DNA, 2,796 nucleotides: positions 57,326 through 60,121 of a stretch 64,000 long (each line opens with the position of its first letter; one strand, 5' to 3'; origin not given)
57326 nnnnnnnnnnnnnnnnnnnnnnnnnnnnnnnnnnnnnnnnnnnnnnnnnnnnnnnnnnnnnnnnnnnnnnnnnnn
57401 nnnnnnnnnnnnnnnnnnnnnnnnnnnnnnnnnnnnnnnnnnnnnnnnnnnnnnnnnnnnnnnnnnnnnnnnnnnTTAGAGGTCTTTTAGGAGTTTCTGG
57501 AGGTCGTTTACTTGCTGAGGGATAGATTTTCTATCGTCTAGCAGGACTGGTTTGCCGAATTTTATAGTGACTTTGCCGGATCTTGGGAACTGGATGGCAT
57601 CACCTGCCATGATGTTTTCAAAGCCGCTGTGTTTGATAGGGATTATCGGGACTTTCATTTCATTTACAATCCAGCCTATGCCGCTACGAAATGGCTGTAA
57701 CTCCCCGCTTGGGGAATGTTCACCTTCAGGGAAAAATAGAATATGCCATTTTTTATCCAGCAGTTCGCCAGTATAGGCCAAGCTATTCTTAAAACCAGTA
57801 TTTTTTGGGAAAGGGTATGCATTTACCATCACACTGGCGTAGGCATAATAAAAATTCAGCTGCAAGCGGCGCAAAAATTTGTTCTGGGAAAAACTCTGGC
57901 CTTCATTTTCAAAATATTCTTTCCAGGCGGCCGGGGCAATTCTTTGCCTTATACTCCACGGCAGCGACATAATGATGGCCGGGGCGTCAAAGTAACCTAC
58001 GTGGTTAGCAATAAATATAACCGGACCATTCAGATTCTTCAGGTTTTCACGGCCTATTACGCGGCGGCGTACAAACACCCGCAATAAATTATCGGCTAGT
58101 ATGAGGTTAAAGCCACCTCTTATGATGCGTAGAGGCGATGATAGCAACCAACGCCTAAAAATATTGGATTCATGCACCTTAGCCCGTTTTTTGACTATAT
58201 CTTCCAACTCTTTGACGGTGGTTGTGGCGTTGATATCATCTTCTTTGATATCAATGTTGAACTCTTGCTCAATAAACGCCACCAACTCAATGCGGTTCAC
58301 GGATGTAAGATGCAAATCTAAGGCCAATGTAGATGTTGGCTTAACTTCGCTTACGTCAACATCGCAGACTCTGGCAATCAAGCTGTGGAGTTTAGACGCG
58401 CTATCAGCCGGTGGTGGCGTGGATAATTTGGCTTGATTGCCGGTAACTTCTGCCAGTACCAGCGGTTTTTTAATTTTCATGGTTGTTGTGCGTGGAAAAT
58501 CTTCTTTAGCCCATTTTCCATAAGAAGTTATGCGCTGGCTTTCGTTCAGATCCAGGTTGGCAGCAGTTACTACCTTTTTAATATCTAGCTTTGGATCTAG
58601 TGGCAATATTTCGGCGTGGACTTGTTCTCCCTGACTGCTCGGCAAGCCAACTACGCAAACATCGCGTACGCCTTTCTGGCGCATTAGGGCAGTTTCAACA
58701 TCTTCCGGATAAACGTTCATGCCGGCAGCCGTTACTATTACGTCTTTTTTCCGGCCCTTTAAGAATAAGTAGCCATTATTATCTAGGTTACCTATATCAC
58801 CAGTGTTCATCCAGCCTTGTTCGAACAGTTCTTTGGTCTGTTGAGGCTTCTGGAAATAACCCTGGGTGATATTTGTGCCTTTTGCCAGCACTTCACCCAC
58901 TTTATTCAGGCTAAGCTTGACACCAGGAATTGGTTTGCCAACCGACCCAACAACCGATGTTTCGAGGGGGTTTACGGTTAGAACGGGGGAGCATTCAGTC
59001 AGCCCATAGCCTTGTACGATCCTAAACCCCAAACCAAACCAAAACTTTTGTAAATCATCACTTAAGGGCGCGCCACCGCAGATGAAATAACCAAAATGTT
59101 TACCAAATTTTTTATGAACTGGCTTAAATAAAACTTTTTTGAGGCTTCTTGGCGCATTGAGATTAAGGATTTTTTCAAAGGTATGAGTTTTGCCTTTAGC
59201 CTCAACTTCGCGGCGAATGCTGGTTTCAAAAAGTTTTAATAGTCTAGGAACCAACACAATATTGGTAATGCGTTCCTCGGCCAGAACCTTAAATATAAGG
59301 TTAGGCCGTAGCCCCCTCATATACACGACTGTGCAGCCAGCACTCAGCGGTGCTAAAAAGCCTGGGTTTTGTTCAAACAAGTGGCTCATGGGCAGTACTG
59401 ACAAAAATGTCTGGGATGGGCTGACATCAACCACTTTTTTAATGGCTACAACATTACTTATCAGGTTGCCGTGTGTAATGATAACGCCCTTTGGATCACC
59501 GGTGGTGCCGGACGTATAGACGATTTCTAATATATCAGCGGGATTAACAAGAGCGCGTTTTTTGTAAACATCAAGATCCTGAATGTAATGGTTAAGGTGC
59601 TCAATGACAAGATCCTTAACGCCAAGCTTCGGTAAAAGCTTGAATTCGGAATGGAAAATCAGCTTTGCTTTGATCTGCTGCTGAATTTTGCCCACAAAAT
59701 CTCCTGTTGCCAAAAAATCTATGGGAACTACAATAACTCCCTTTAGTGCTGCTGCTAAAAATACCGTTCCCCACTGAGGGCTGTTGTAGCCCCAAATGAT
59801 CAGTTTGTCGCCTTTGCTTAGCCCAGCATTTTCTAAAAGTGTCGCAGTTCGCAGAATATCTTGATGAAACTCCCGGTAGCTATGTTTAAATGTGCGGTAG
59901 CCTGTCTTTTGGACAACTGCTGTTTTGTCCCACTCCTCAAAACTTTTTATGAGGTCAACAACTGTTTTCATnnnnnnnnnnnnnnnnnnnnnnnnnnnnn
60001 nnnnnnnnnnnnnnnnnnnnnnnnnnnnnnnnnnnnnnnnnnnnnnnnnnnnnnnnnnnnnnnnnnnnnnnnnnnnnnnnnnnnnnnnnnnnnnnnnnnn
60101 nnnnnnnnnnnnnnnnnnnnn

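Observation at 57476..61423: Minus-strand operon that looks like a self-contained fatty-acid/lipid salvage and re-acylation module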

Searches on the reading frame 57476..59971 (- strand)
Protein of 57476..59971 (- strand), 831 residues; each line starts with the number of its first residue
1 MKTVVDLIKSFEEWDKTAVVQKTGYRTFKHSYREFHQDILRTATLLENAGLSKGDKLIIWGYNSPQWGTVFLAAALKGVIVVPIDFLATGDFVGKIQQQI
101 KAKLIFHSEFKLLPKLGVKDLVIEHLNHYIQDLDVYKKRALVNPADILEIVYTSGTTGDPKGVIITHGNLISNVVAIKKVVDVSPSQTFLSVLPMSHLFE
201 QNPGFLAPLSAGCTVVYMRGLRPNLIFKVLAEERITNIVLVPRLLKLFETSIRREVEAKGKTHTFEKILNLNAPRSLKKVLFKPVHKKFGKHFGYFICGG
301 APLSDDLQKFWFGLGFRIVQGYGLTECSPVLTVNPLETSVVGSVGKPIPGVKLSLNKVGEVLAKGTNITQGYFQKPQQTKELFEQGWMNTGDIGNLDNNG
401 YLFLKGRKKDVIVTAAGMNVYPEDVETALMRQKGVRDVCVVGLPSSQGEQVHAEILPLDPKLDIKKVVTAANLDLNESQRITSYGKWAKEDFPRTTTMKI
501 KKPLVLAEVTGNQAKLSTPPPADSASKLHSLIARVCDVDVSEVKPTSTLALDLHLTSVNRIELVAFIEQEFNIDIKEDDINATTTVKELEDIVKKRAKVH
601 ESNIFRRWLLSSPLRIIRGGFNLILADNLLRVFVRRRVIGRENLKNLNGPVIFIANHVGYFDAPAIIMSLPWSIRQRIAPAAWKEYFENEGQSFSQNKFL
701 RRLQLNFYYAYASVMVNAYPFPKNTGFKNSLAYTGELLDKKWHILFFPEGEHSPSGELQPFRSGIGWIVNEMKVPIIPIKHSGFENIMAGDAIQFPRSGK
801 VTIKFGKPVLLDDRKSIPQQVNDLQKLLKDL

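Call 3: search_protein_families(library=pfam, proteins=[window:57476-59971:-], max_evalue=0.1)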
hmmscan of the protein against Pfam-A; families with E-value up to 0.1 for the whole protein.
window:57476-59971:- (831 aa): 5 families
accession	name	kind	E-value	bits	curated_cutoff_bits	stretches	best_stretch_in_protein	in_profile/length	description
PF00501.34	AMP-binding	-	9.1e-67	225.9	29.9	1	15-373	10-384/384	AMP-binding enzyme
PF01553.26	Acyltransferase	-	1.7e-14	54.2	23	1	636-780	2-130/132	Acyltransferase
PF00550.31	PP-binding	-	2.1e-09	38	20.8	1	527-591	2-65/67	Phosphopantetheine attachment site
PF13193.12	AMP-binding_C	-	0.011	17.1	24.5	1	425-457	2-35/76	AMP-binding enzyme C-terminal domain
PF23562.2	AMP-binding_C_3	-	0.099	13.5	20.8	0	410-443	2-36/124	AMP-binding enzyme C-terminal domain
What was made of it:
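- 58181..58399 (-): Fusion protein, aa 525-597: embedded acyl-carrier domain. The attachment serine is Ser557 (nt 58303-58301). A disordered linker (aa 515-524) precedes it. PF00550 E 2e-9 (call 3).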

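Call 4: search_protein_families(library=ncbifam, proteins=[window:57476-59971:-], max_evalue=0.1)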
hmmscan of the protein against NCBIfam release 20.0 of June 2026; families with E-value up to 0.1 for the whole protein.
window:57476-59971:- (831 aa): 121 families (the best 25 are shown)
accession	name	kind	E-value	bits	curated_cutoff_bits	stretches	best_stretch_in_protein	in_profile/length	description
NF004837.0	PRK06187.1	subfamily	2.1e-81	273.8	476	1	18-513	25-526/531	long-chain-fatty-acid--CoA ligase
NF005801.1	PRK07656.1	equivalog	3.5e-60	204.1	657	2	317-449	306-444/500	FadD3 family acyl-CoA ligase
NF004114.0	PRK05605.1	equivalog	1.4e-57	195.4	766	3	297-456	344-517/575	long-chain-fatty-acid--CoA ligase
NF052269.1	Staph_lig_FadD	equivalog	5.3e-55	186.7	650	2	291-504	265-488/499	long-chain-fatty-acid--CoA ligase FadD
TIGR01923.1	menE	equivalog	5e-54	183.8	330.15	2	294-447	227-386/442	o-succinylbenzoate--CoA ligase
NF005702.0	PRK07514.1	subfamily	1e-52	179.2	558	2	287-505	266-496/506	malonyl-CoA synthase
NF005714.0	PRK07529.1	subfamily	5.9e-52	176.9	632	3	284-446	331-512/640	acyl-CoA synthetase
NF002966.0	PRK03640.1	equivalog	1e-50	172.8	556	2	277-501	240-472/483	o-succinylbenzoate--CoA ligase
NF006182.0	PRK08316.1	subfamily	1.3e-50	172.4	663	2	15-242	26-268/523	fatty acyl-CoA synthetase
NF005307.0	PRK06839.1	equivalog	7e-50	170.1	748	2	292-502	265-486/496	o-succinylbenzoate--CoA ligase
NF009233.0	PRK12583.1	subfamily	2.3e-49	168.3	832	3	318-503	346-544/558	fatty acid CoA ligase family protein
NF004797.0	PRK06145.1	equivalog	5.4e-49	166.9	850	2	24-246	22-250/499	acyl-CoA synthetase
NF006181.0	PRK08314.1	subfamily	6.9e-49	166.5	705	3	297-456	325-500/563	long-chain-fatty-acid--CoA ligase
NF006572.0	PRK09088.1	equivalog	5.7e-48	163.8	696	2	292-503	258-481/491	acyl-CoA synthetase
NF006386.0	PRK08633.1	equivalog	2e-45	155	1221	3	297-444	904-1078/1147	acyl-[ACP]--phospholipid O-acyltransferase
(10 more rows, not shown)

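Call 7: find_homologous_proteins(query=window:57476-59971:-, max_evalue=1e-10)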
Query window:57476-59971:- (831 aa): 6962 proteins with E <= 1e-10 among 8000 candidates; the best 120 are listed.
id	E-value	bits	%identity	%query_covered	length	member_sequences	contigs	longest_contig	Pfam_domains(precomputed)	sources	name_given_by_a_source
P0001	0.0e+0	1892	100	100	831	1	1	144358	PF00550.32,PF00501.35,PF01553.27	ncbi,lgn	ncbi:MAG: AMP-binding protein [Patescibacteria group bacterium]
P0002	0.0e+0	1501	78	100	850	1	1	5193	PF00550.32,PF00501.35,PF01553.27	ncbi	-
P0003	0.0e+0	1443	75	100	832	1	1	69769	PF00550.32,PF00501.35,PF01553.27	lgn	-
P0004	0.0e+0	1406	72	100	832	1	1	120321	PF00550.32,PF00501.35,PF01553.27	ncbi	-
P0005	0.0e+0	1387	71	100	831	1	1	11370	PF00550.32,PF00501.35,PF01553.27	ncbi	-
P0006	0.0e+0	1385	70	100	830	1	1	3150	PF00550.32,PF00501.35,PF01553.27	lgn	-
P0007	0.0e+0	1371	71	100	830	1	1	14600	PF00550.32,PF00501.35,PF01553.27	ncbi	-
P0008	0.0e+0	1362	70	100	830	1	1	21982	PF00550.32,PF00501.35,PF01553.27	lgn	-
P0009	0.0e+0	1353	70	100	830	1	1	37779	PF00550.32,PF00501.35,PF01553.27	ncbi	-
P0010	0.0e+0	1336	68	100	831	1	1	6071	PF00550.32,PF00501.35,PF01553.27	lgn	-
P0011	0.0e+0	1174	60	100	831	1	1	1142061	PF00550.32,PF00501.35,PF01553.27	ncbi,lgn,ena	-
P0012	0.0e+0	1143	57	100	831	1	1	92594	PF00550.32,PF00501.35,PF01553.27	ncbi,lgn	-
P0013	0.0e+0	1129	60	100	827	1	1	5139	PF00550.32,PF00501.35,PF01553.27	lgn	-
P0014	0.0e+0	1125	58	100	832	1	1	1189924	PF00550.32,PF00501.35,PF01553.27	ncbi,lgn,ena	-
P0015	0.0e+0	1123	58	100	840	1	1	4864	PF00550.32,PF00501.35,PF01553.27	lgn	-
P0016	0.0e+0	1121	58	100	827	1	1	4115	PF00550.32,PF00501.35,PF01553.27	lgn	-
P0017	0.0e+0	1082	57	100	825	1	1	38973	PF00550.32,PF00501.35,PF01553.27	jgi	jgi:long-chain acyl-CoA synthetase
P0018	0.0e+0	1069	55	100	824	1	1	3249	PF00550.32,PF00501.35,PF01553.27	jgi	-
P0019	0.0e+0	1066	56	100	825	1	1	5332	PF00550.32,PF00501.35,PF01553.27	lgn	-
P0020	0.0e+0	1065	56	100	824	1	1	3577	PF00550.32,PF00501.35,PF13193.13,PF01553.27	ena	-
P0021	0.0e+0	1042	55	100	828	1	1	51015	PF00550.32,PF00501.35,PF01553.27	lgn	-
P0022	0.0e+0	1040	55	100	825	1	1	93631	PF00550.32,PF00501.35,PF01553.27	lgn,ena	-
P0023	0.0e+0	1038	55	100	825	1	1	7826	PF00550.32,PF00501.35,PF01553.27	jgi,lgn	-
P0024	0.0e+0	1032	55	100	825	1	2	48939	PF00550.32,PF00501.35,PF13193.13,PF01553.27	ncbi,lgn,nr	ncbi:MAG TPA: AMP-binding protein [Candidatus Saccharimonadales bacterium]|nr:AMP-binding protein [C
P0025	0.0e+0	1031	55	100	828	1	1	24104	PF00550.32,PF00501.35,PF01553.27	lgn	-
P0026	0.0e+0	1026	55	100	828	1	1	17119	PF00550.32,PF00501.35,PF13193.13,PF01553.27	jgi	jgi:long-chain acyl-CoA synthetase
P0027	0.0e+0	1022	55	100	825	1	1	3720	PF00550.32,PF00501.35,PF01553.27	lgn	-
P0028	0.0e+0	1015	54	100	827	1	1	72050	PF00550.32,PF00501.35,PF01553.27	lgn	-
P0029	0.0e+0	1012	54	100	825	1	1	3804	PF00550.32,PF00501.35,PF01553.27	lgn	-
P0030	0.0e+0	1011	54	100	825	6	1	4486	PF00550.32,PF00501.35,PF01553.27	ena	-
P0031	2.3e-297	1007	54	100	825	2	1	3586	PF00550.32,PF00501.35,PF01553.27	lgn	-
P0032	6.7e-297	1005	52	100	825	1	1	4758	PF00550.32,PF00501.35,PF01553.27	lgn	-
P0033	1.9e-296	1004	53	100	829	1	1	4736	PF00550.32,PF00501.35,PF01553.27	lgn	-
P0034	4.3e-296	1002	52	100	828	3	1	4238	PF00550.32,PF00501.35,PF01553.27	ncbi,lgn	-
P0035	1.2e-295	1001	54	100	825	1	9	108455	PF00550.32,PF00501.35,PF01553.27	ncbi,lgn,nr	ncbi:AMP-binding protein [Candidatus Woesearchaeota archaeon]|nr:AMP-binding protein [Candidatus Woe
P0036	1.4e-294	997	53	100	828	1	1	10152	PF00550.32,PF00501.35,PF13193.13,PF01553.27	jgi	jgi:long-chain acyl-CoA synthetase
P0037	2.2e-291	987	53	100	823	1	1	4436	PF00550.32,PF00501.35,PF13193.13,PF01553.27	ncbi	-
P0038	1.1e-286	971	51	100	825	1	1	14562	PF00550.32,PF00501.35,PF01553.27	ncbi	-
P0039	3.0e-282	957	52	100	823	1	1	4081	PF00550.32,PF00501.35,PF01553.27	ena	-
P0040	1.0e-259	882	49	100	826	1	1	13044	PF00550.32,PF00501.35,PF01553.27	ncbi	-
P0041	1.0e-232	793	45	100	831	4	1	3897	PF00550.32,PF00501.35,PF01553.27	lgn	-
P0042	1.2e-226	773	43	100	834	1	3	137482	PF00550.32,PF00501.35,PF13193.13,PF01553.27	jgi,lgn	jgi:long-chain acyl-CoA synthetase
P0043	4.5e-220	751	44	98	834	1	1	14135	PF00550.32,PF00501.35,PF01553.27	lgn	-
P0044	1.1e-219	750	45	98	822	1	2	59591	PF00550.32,PF00501.35,PF13193.13,PF01553.27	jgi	-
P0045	1.4e-217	743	44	98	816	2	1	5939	PF00550.32,PF00501.35,PF01553.27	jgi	jgi:long-chain acyl-CoA synthetase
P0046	2.2e-215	735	43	98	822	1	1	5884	PF00550.32,PF00501.35,PF01553.27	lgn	-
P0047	9.0e-215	733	44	98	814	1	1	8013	PF00550.32,PF00501.35,PF01553.27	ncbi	-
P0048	1.4e-213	729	44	97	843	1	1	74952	PF00550.32,PF00501.35,PF01553.27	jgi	-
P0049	1.1e-212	727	45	95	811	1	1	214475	PF00550.32,PF00501.35,PF01553.27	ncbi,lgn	-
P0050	4.3e-212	725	42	100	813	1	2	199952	PF00550.32,PF00501.35,PF01553.27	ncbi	ncbi:MAG: AMP-binding protein [Candidatus Woesearchaeota archaeon]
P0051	7.0e-212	724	43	98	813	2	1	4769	PF00550.32,PF00501.35,PF01553.27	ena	-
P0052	3.3e-211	722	43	100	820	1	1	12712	PF00550.32,PF00501.35,PF01553.27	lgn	-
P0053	8.8e-211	720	43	100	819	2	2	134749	PF00550.32,PF00501.35,PF01553.27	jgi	-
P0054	1.7e-210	719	43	99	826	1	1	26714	PF00550.32,PF00501.35,PF01553.27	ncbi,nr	ncbi:MAG: AMP-binding protein [Geobacteraceae bacterium]|nr:AMP-binding protein [Geobacteraceae bact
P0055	3.1e-210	718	43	99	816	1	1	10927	PF00550.32,PF00501.35,PF01553.27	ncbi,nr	ncbi:AMP-binding protein [Candidatus Woesearchaeota archaeon]|nr:AMP-binding protein [Candidatus Woe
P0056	7.4e-210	717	43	97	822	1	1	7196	PF00550.32,PF00501.35,PF01553.27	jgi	jgi:long-chain acyl-CoA synthetase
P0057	8.6e-210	717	42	100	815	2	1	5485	PF00550.32,PF00501.35,PF01553.27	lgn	-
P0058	1.2e-209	717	45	94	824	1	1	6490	PF00550.32,PF00501.35,PF01553.27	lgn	-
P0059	4.8e-209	715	42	97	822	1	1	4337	PF00550.32,PF00501.35,PF01553.27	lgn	-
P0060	2.0e-208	712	43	98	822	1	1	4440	PF00550.32,PF00501.35,PF01553.27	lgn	-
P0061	1.1e-207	710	41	100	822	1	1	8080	PF00550.32,PF00501.35,PF01553.27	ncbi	-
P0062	1.6e-207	710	43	97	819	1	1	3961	PF00550.32,PF00501.35,PF01553.27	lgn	-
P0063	6.4e-207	708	42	97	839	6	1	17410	PF00550.32,PF00501.35,PF01553.27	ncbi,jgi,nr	ncbi:AMP-binding protein [Candidatus Pacearchaeota archaeon]|nr:AMP-binding protein [Candidatus Pace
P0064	2.2e-206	706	42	100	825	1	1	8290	PF00550.32,PF00501.35,PF01553.27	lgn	-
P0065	4.4e-206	705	42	100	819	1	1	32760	PF00550.32,PF00501.35,PF01553.27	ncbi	-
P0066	1.3e-205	703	43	97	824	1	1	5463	PF00550.32,PF00501.35,PF01553.27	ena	-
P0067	9.0e-205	700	43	98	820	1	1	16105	PF00550.32,PF00501.35,PF13193.13,PF01553.27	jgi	jgi:long-chain acyl-CoA synthetase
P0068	1.2e-204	700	42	97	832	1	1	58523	PF00550.32,PF00501.35,PF13193.13,PF01553.27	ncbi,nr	ncbi:AMP-binding protein [Candidatus Woesearchaeota archaeon]|nr:AMP-binding protein [Candidatus Woe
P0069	3.3e-204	699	43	97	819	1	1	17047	PF00550.32,PF00501.35,PF01553.27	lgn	-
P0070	5.0e-204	698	43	100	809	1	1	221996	PF00550.32,PF00501.35,PF13193.13,PF01553.27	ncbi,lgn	-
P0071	1.3e-203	697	40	99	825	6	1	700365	PF00550.32,PF00501.35,PF01553.27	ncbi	ncbi:AMP-binding protein [Geotalea toluenoxydans]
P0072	1.7e-203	696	41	99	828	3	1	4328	PF00501.35,PF01553.27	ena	-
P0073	2.0e-203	696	41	99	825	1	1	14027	PF00550.32,PF00501.35,PF01553.27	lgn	-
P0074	2.7e-203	696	41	97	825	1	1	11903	PF00550.32,PF00501.35,PF01553.27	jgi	jgi:long-chain acyl-CoA synthetase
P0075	5.5e-203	695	41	99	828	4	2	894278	PF00501.35,PF01553.27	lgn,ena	-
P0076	1.5e-202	693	42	98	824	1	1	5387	PF00550.32,PF00501.35,PF13193.13,PF01553.27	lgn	-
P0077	2.4e-202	692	41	100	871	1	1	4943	PF00550.32,PF00501.35,PF01553.27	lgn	-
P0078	3.2e-202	692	40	100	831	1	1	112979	PF00550.32,PF00501.35,PF01553.27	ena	-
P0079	4.2e-202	692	42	98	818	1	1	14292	PF00550.32,PF00501.35,PF01553.27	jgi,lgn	-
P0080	9.1e-202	690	41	100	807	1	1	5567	PF00550.32,PF00501.35,PF01553.27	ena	-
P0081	1.1e-201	690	41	100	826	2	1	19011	PF00550.32,PF00501.35,PF01553.27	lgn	-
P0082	1.3e-201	690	43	99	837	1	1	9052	PF00550.32,PF00501.35,PF13193.13,PF01553.27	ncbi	-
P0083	2.4e-201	689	41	96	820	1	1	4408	PF00550.32,PF00501.35,PF13193.13,PF01553.27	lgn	-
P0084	3.3e-200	685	40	100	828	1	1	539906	PF00550.32,PF00501.35,PF13193.13,PF01553.27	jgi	jgi:long-chain acyl-CoA synthetase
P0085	8.4e-200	684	41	99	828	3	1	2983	PF00501.35,PF01553.27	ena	-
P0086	4.2e-199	682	39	98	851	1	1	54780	PF00550.32,PF00501.35,PF13193.13,PF01553.27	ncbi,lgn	ncbi:MAG: AMP-binding protein [bacterium]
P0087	4.3e-199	682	42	97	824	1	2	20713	PF00550.32,PF00501.35,PF01553.27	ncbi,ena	-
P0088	5.3e-199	681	42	100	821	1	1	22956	PF00550.32,PF00501.35,PF13193.13,PF01553.27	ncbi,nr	ncbi:AMP-binding protein [Candidatus Woesearchaeota archaeon]|nr:AMP-binding protein [Candidatus Woe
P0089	1.4e-198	680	41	98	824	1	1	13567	PF00550.32,PF00501.35,PF01553.27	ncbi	-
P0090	2.9e-198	679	41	100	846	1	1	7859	PF00550.32,PF00501.35,PF01553.27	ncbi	-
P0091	3.4e-198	679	41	98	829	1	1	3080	PF00550.32,PF00501.35,PF01553.27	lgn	-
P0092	5.4e-198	678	40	97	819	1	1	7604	PF00550.32,PF00501.35,PF13193.13,PF01553.27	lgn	-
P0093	5.5e-198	678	41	97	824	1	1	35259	PF00550.32,PF00501.35,PF01553.27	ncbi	-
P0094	6.6e-198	678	41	100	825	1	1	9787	PF00501.35,PF01553.27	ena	-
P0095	7.3e-198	678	39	98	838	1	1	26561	PF00550.32,PF00501.35,PF01553.27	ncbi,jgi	-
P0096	8.3e-198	677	40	99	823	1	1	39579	PF00550.32,PF00501.35,PF01553.27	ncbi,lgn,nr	ncbi:MAG: AMP-binding protein [Candidatus Sungbacteria bacterium]|nr:AMP-binding protein [Candidatus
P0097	9.1e-198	677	42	98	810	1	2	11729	PF00550.32,PF00501.35,PF01553.27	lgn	-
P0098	9.4e-198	677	41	99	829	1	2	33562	PF00550.32,PF00501.35,PF01553.27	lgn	-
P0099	1.3e-197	677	41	99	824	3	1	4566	PF00550.32,PF00501.35,PF01553.27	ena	-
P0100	1.6e-197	676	40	99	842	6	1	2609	PF00550.32,PF00501.35,PF01553.27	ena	-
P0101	1.8e-197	676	41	97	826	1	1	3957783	PF00550.32,PF00501.35,PF13193.13,PF01553.27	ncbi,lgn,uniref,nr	ncbi:AMP-binding protein [Geobacter sp. DSM 9736]|uniref:AMP-binding protein n=1 Tax=Geobacter sp. D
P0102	2.6e-197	676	42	100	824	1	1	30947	PF00550.32,PF00501.35,PF01553.27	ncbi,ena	-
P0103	3.1e-197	676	41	97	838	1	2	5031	PF00550.32,PF00501.35,PF13193.13,PF01553.27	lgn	-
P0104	3.6e-197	675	39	97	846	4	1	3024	PF00550.32,PF00501.35,PF01553.27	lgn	-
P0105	4.8e-197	675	39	98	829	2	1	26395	PF00550.32,PF00501.35,PF01553.27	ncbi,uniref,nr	ncbi:AMP-binding protein [Geotalea sp. SG265]|uniref:AMP-binding protein n=1 Tax=Geotalea sp. SG265 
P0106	8.6e-197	674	40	97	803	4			PF00501.35,PF01553.27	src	-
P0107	2.1e-196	673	42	97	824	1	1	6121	PF00550.32,PF00501.35,PF01553.27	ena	-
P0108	3.5e-196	672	41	100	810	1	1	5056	PF00550.32,PF00501.35,PF01553.27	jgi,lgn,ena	-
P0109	4.2e-196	672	40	97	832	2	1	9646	PF00550.32,PF00501.35,PF01553.27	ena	-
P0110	8.6e-196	671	40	98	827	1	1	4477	PF00550.32,PF00501.35,PF01553.27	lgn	-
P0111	1.2e-195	670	40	99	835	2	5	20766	PF00550.32,PF00501.35,PF01553.27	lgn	-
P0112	1.3e-195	670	45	85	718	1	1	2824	PF00550.32,PF00501.35,PF01553.27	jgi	jgi:long-chain acyl-CoA synthetase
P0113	1.6e-195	670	41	97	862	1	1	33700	PF00501.35,PF01553.27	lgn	-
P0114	1.6e-195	670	40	100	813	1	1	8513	PF00550.32,PF00501.35,PF01553.27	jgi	-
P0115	2.9e-195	669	42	98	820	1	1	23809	PF00550.32,PF00501.35,PF13193.13,PF01553.27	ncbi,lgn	-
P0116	3.1e-195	669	41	97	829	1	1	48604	PF00550.32,PF00501.35,PF13193.13,PF01553.27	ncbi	-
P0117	8.6e-195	667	41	99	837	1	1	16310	PF00550.32,PF00501.35,PF01553.27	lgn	-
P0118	1.0e-194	667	42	98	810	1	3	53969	PF00550.32,PF00501.35,PF01553.27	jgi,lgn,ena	-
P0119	1.2e-194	667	40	97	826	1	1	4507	PF00501.35,PF01553.27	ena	-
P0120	1.4e-194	667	40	100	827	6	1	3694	PF00550.32,PF00501.35,PF01553.27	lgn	-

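Call 8: find_related_loci(query=window:57476-59971:-, collection=genome_contigs, flank=8000)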
Query window:57476-59971:- (831 aa) in genome_contigs; peptide patterns used: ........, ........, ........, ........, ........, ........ (x = any residue, [..] = any of these).
34 stretches matched a pattern; 3 encode a relative of the query (tblastn E <= 1e-3); 3 distinct loci.
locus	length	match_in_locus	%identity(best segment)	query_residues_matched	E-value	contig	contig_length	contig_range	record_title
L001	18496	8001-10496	72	1-831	0e+0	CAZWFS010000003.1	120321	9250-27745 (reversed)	MAG TPA_asm: uncultured Candidatus Saccharibacteria bacterium isolate binchicken_co174_48 genome assembly, contig: NODE_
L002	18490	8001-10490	60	1-831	0e+0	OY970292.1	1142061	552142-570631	MAG: Candidatus Levybacteria bacterium isolate MFD01916.bin.c.8 genome assembly, chromosome: 1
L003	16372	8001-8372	27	369-497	1e-4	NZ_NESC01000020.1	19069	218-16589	Limnohabitans sp. Jir72 LimC-Jir72-C20, whole genome shotgun sequence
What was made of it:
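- Tried and rejected: The genome_contigs scan with the single protein gave only three loci, one of them irrelevant (call 8).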
